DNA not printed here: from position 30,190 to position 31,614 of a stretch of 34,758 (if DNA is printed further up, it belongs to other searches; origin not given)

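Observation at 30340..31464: About ten extra transmembrane helices fused upstream of the AglB core, an even number that preserves topology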

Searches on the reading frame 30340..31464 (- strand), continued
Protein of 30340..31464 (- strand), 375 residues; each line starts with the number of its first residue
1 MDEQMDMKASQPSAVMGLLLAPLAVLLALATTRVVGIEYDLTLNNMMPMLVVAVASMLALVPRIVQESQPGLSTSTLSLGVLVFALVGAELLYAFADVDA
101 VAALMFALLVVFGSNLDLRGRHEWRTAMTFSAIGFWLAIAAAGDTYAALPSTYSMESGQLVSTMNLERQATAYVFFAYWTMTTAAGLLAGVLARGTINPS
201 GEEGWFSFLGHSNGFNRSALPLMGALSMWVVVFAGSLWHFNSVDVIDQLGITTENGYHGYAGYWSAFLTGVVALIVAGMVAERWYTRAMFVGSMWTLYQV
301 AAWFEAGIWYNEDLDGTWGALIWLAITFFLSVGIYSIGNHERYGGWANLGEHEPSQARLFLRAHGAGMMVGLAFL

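Call 57: find_encoding_contigs(protein=P0071, flank=8000, max_places=2)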
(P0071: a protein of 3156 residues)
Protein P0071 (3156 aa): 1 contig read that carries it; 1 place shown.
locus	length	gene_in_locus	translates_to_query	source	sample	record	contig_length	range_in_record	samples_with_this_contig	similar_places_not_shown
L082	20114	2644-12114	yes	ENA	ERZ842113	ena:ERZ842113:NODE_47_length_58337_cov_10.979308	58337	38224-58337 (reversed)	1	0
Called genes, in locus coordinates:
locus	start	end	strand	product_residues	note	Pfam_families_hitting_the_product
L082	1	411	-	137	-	?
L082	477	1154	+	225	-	PF01864:CarS-like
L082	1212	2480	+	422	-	PF02844:GARS_N, PF01071:GARS_A, PF02222:ATP-grasp (weak), PF02843:GARS_C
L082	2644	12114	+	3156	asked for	PF02516:STT3, PF13620:CarboxypepD_reg (faint)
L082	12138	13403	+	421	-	PF00082:Peptidase_S8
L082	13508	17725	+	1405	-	PF13229:Beta_helix (faint), PF17957:Big_7 (faint)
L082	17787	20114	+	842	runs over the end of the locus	PF13191:AAA_16 (weak), PF07719:TPR_2 (faint), PF00515:TPR_1 (faint), PF09976:TPR_21 (faint), PF13424:TPR_12, PF17874:TPR_MalT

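Call 58: find_encoding_contigs(protein=P0059, flank=8000, max_places=2)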
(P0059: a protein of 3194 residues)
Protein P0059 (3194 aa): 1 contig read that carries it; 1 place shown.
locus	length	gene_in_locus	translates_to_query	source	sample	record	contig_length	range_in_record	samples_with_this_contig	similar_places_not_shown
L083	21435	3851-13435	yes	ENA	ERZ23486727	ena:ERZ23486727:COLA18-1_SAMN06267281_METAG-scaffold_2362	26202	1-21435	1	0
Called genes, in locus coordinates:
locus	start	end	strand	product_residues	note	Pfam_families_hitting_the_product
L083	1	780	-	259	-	PF07705:CARDB (faint)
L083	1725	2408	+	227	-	PF01864:CarS-like, PF01148:CTP_transf_1, PF01864:CarS-like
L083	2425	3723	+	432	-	PF02844:GARS_N, PF01071:GARS_A, PF02222:ATP-grasp (weak), PF02655:ATP-grasp_3 (weak), PF02843:GARS_C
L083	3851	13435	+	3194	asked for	PF02516:STT3, PF13620:CarboxypepD_reg (faint)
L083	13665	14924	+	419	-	PF00082:Peptidase_S8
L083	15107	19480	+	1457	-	-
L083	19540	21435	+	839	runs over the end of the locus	PF13191:AAA_16 (weak), PF13176:TPR_7 (faint), PF13374:TPR_10 (faint), PF13424:TPR_12 (weak), PF14938:SNAP (weak), PF13424:TPR_12 (weak), PF17874:TPR_MalT (weak), PF13424:TPR_12 (weak), +5 more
